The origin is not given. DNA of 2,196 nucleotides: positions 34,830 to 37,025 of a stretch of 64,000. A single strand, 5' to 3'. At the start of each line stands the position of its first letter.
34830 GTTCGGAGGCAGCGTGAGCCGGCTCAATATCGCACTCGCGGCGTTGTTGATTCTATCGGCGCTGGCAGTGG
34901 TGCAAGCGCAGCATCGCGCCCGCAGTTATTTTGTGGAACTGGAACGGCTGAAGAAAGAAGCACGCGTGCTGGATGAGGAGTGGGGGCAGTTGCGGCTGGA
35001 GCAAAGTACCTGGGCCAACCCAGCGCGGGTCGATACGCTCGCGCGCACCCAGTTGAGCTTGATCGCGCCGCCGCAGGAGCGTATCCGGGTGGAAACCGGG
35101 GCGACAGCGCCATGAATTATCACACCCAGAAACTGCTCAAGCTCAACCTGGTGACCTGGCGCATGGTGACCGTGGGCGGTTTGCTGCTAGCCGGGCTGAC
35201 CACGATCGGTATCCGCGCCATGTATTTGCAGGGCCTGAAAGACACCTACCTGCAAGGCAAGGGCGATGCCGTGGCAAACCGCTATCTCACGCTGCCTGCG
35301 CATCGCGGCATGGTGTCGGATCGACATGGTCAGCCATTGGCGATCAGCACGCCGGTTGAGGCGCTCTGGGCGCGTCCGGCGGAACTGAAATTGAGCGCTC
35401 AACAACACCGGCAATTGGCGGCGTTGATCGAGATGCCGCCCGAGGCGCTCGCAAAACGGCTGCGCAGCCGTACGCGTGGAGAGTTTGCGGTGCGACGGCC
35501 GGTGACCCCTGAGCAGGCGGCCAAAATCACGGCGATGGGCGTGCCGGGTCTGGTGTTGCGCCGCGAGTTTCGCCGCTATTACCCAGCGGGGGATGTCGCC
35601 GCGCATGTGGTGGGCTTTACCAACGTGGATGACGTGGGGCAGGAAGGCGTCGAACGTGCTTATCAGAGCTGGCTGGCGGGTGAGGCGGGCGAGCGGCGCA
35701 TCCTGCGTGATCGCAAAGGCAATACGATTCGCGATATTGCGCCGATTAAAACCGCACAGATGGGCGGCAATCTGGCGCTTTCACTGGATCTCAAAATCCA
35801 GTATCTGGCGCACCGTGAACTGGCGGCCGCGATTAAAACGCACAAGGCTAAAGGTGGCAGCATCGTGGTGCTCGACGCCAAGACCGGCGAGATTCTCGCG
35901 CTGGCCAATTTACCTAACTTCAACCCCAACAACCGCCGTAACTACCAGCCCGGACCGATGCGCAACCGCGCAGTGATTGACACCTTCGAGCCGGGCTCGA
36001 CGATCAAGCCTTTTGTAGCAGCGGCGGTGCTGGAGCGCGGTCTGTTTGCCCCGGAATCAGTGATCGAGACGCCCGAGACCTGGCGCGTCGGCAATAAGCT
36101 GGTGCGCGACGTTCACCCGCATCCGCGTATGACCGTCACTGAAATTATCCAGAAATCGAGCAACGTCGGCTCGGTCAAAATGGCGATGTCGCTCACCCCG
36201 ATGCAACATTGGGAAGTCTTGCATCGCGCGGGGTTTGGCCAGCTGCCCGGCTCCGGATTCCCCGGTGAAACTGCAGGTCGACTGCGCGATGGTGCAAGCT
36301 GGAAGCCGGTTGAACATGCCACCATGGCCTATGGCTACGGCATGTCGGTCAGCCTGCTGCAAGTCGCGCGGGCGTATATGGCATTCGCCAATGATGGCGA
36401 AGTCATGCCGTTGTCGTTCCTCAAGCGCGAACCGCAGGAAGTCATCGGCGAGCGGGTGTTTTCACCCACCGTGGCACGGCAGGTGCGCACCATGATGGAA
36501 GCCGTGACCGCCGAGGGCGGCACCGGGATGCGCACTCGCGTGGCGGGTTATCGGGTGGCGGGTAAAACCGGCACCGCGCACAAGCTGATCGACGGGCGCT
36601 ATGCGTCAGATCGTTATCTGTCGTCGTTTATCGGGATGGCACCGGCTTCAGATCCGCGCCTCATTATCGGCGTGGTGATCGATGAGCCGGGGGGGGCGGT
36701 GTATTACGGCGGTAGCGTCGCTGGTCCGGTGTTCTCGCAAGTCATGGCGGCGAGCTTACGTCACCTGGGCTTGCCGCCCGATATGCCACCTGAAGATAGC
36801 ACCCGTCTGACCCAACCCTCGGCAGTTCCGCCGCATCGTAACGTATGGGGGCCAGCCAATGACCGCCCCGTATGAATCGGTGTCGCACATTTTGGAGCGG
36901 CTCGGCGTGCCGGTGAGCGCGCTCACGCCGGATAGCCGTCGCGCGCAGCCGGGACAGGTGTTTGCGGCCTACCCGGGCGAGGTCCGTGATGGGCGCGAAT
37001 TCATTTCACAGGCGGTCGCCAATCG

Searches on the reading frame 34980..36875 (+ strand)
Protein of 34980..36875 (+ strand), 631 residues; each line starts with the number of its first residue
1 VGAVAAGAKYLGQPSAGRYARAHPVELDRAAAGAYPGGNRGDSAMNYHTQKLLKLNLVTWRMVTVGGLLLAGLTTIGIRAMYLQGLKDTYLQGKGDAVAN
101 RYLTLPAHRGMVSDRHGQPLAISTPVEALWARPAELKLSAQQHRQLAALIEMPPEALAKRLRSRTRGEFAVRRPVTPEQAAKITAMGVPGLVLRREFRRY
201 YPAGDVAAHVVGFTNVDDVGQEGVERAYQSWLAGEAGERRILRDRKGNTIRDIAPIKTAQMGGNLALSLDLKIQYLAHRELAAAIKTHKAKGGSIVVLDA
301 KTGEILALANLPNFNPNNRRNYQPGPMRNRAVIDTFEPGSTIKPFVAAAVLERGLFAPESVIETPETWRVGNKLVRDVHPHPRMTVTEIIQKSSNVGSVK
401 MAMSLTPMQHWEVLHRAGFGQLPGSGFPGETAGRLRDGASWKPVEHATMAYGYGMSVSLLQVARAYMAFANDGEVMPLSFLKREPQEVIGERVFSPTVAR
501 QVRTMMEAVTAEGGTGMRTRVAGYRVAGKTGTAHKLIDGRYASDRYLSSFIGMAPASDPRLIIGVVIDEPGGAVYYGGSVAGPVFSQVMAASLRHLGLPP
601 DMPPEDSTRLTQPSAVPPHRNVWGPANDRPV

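Call 79: search_protein_families(library=pfam, proteins=[window:34980-36875:+], max_evalue=0.00001)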
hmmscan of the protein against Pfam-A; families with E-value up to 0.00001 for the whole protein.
window:34980-36875:+ (631 aa): 2 families
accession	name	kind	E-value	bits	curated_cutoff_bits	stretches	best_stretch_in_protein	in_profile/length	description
PF00905.27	Transpeptidase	-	1.8e-79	267.5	22.1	1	293-589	1-298/299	Penicillin binding protein transpeptidase domain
PF03717.20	PBP_dimer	-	1.1e-19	72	24.4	1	105-252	2-178/180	Penicillin-binding Protein dimerisation domain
